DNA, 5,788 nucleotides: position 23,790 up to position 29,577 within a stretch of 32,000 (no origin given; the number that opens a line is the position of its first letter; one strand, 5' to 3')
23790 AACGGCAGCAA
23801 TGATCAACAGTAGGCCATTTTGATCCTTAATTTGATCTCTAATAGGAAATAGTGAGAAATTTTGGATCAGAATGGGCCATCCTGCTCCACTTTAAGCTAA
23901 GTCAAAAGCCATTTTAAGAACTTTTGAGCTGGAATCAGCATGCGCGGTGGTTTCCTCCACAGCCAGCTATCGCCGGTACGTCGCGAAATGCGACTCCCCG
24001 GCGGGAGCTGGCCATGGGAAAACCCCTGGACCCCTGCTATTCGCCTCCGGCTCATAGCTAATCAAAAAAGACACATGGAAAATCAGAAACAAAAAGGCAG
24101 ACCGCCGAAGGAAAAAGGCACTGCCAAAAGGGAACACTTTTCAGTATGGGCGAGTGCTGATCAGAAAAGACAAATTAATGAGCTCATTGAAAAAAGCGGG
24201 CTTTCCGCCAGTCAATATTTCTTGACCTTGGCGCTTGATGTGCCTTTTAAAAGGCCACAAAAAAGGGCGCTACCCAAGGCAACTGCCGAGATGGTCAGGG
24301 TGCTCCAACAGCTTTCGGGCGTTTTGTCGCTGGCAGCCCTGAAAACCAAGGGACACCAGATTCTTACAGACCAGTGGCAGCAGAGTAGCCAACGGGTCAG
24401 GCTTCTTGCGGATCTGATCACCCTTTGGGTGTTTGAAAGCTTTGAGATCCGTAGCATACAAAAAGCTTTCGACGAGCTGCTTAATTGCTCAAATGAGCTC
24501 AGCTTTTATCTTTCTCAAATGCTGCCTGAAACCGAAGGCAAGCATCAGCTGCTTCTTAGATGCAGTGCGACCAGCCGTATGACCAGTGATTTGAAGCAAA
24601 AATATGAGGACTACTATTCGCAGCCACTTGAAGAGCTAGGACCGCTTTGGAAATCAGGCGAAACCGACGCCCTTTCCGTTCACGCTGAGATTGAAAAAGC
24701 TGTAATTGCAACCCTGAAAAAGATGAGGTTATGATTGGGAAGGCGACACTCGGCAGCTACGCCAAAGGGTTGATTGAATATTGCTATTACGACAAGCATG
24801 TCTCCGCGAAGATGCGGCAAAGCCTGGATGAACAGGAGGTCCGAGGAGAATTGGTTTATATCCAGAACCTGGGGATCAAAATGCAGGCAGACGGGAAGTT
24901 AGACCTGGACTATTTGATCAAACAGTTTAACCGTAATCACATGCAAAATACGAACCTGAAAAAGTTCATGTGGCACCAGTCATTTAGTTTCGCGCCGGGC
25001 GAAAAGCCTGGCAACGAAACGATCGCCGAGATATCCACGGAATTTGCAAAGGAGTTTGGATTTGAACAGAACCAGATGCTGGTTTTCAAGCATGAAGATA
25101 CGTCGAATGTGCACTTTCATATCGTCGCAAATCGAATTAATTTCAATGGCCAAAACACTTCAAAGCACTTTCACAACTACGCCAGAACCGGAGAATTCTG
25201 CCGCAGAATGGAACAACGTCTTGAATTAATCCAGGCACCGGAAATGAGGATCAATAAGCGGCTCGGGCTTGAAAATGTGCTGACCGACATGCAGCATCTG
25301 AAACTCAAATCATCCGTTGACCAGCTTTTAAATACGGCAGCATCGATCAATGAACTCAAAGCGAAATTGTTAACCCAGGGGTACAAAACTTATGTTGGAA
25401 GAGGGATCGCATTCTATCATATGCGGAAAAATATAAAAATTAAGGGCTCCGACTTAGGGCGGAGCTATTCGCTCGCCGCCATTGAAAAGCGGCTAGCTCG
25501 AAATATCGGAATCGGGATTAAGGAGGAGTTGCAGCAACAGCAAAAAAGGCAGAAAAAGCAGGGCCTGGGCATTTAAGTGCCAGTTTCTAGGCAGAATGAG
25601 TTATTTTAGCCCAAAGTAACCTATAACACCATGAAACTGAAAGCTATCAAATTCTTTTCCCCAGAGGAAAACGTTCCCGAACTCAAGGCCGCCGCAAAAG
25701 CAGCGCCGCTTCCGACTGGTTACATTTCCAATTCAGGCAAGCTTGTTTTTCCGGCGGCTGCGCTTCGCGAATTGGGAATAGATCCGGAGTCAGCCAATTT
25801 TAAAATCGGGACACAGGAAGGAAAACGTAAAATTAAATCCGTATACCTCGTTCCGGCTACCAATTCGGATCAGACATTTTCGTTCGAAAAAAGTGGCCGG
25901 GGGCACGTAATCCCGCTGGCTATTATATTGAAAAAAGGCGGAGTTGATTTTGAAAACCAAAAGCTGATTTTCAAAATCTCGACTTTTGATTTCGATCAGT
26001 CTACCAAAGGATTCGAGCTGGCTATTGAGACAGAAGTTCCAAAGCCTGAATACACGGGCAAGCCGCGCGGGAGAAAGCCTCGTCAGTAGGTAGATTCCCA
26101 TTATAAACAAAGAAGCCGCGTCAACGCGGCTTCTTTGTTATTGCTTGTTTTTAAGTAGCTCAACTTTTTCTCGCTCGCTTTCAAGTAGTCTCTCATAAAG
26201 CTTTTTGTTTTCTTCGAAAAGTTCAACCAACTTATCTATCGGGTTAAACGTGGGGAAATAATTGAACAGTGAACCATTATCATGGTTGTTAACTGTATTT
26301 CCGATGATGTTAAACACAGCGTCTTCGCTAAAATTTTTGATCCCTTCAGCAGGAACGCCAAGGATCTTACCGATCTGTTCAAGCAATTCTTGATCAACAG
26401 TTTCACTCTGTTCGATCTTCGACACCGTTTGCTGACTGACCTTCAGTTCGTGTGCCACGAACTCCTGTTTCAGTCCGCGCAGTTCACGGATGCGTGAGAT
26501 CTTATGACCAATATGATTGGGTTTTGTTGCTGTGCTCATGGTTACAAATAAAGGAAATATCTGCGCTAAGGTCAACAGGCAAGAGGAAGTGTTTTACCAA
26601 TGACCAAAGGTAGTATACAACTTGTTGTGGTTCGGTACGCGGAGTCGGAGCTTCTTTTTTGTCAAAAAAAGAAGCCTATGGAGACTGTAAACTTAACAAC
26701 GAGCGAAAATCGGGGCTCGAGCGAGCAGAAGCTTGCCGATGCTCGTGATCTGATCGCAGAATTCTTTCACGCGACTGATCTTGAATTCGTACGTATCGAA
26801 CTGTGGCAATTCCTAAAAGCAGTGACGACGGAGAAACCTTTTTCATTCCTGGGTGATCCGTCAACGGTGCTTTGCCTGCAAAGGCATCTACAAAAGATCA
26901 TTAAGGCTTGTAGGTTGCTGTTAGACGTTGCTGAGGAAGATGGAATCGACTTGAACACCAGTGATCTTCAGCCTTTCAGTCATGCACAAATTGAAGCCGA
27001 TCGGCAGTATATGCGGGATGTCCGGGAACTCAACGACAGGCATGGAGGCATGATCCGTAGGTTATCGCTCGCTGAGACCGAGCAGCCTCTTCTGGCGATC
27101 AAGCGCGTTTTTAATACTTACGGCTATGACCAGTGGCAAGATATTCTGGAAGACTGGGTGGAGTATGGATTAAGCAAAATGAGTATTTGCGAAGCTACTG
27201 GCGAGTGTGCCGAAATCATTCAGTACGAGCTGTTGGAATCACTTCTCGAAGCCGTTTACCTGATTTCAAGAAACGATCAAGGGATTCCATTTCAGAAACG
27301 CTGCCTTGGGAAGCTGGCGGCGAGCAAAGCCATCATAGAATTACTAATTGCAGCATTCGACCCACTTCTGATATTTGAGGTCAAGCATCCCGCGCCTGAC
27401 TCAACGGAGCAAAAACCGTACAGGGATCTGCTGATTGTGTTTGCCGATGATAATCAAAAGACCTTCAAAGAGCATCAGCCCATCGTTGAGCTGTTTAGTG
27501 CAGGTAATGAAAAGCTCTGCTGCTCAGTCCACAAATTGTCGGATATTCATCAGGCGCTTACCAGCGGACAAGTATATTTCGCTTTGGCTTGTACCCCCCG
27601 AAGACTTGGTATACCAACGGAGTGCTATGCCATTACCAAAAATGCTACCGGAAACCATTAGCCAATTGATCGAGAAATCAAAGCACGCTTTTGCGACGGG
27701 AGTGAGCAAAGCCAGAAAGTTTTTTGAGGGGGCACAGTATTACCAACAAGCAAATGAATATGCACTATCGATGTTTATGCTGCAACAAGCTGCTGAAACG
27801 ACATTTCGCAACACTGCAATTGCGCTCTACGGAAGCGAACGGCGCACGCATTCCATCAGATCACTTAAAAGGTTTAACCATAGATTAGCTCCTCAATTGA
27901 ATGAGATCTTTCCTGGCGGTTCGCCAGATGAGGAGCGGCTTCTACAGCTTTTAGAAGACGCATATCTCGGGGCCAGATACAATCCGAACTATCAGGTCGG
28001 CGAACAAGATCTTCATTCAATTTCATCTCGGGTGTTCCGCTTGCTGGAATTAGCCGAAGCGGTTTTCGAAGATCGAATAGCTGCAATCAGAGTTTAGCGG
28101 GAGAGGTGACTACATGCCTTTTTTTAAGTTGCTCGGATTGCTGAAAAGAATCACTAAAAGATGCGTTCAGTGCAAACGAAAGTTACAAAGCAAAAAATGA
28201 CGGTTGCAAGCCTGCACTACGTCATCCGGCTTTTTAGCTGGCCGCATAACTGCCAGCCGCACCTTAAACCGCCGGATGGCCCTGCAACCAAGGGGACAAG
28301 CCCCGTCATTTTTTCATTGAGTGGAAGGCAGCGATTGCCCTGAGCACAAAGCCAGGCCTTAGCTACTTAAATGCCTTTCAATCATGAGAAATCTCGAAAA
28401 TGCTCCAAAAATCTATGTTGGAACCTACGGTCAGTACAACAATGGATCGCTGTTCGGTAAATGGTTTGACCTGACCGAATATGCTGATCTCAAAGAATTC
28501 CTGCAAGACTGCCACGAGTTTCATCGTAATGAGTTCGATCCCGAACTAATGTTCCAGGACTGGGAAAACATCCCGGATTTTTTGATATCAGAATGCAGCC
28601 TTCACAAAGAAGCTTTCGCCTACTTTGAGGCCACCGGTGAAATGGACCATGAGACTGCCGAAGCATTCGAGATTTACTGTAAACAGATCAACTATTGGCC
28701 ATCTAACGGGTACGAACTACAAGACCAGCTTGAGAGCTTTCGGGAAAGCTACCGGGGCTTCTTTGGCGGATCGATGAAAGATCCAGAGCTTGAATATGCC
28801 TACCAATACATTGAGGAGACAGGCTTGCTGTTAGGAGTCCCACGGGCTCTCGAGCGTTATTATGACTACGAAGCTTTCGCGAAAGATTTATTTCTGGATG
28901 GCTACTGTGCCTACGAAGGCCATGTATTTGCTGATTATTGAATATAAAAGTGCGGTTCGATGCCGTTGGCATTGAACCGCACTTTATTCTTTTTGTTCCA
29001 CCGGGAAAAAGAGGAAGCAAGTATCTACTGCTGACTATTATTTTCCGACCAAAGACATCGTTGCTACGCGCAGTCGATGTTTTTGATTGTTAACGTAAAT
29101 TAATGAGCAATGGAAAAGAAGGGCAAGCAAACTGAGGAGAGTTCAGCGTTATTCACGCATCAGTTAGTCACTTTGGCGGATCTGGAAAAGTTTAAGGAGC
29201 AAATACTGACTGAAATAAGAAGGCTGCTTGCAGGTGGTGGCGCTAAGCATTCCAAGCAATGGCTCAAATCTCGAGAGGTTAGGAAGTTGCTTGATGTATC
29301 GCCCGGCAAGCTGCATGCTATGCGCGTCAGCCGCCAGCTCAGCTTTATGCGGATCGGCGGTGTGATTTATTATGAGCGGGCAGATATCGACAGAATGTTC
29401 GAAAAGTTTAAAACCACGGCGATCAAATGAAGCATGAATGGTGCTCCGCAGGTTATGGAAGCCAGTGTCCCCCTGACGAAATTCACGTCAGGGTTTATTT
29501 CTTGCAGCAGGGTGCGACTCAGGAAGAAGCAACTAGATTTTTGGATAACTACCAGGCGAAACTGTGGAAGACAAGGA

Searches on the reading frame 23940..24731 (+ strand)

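Call 33: search_protein_families(library=pfam, proteins=[window:23940-24731:+], max_evalue=0.001)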
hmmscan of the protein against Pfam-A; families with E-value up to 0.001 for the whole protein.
window:23940-24731:+ (264 aa): 1 family
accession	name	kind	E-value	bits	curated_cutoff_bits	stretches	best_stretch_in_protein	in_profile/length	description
PF21983.2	NikA-like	-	7.3e-07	29.7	27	1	63-128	3-64/72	Mobilization protein NikA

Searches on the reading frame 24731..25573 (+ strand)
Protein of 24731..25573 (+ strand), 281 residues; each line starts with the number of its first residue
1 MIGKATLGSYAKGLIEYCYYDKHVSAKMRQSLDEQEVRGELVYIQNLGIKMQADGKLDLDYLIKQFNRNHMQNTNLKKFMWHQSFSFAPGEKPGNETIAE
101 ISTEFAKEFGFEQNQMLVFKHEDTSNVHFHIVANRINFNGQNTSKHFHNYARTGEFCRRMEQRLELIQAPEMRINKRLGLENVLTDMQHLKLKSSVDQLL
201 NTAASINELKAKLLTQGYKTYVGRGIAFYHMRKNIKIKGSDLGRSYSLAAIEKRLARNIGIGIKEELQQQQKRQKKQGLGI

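Call 33: search_protein_families(library=pfam, proteins=[window:24731-25573:+], max_evalue=0.001)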
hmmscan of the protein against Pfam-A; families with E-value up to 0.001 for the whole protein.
window:24731-25573:+ (281 aa): 2 families
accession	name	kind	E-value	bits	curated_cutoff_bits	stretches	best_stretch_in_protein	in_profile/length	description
PF03432.20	Relaxase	-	4e-28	98.8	24.6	1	57-164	21-130/132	MobA/VirD2-like, nuclease domain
PF22863.1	TraI_middle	-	0.00063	20.3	27.6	0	193-256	21-84/89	TraI-like middle domain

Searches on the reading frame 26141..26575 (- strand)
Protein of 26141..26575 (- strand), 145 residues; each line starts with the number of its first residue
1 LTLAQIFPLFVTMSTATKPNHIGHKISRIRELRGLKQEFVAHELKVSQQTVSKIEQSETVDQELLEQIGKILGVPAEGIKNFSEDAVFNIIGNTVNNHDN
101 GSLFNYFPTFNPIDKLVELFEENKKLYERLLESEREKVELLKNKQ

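Call 33: search_protein_families(library=pfam, proteins=[window:26141-26575:-], max_evalue=0.001)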
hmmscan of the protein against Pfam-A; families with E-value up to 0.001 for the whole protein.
window:26141-26575:- (145 aa): 4 families
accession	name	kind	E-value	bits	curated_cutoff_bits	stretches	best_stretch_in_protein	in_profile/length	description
PF01381.28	HTH_3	-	1.5e-10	41.4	23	1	27-77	2-53/55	Helix-turn-helix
PF13560.12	HTH_31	-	6.1e-07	30.1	27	1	23-77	3-59/64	Helix-turn-helix domain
PF04545.22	Sigma70_r4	-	5.6e-05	23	24.1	0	32-55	18-41/50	Sigma-70, region 4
PF13443.12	HTH_26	-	0.00086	20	22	0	25-74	1-52/63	Cro/C1-type HTH DNA-binding domain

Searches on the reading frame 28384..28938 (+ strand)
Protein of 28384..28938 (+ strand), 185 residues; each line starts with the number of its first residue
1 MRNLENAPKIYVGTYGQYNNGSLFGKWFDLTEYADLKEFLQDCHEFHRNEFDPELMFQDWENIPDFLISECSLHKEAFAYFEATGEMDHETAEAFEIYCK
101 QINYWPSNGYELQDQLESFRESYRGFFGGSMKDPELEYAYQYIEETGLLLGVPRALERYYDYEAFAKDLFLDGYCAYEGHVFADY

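Call 33: search_protein_families(library=pfam, proteins=[window:28384-28938:+], max_evalue=0.001)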
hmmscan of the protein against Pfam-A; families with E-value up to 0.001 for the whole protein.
window:28384-28938:+ (185 aa): 1 family
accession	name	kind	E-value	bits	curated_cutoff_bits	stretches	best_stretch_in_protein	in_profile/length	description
PF07275.16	ArdA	-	4.3e-30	105.8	27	1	10-177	1-150/155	Antirestriction protein (ArdA)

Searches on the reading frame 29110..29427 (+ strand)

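Call 33: search_protein_families(library=pfam, proteins=[window:29110-29427:+], max_evalue=0.001)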
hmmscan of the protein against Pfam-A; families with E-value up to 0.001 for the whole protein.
window:29110-29427:+ (106 aa): 2 families
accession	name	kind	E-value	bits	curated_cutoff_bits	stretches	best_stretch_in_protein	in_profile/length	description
PF12728.13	HTH_17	-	1.3e-08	35.4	27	1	51-99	1-49/51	Helix-turn-helix domain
PF08776.16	VASP_tetra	-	0.00099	19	25.8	0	24-38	3-17/36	VASP tetramerisation domain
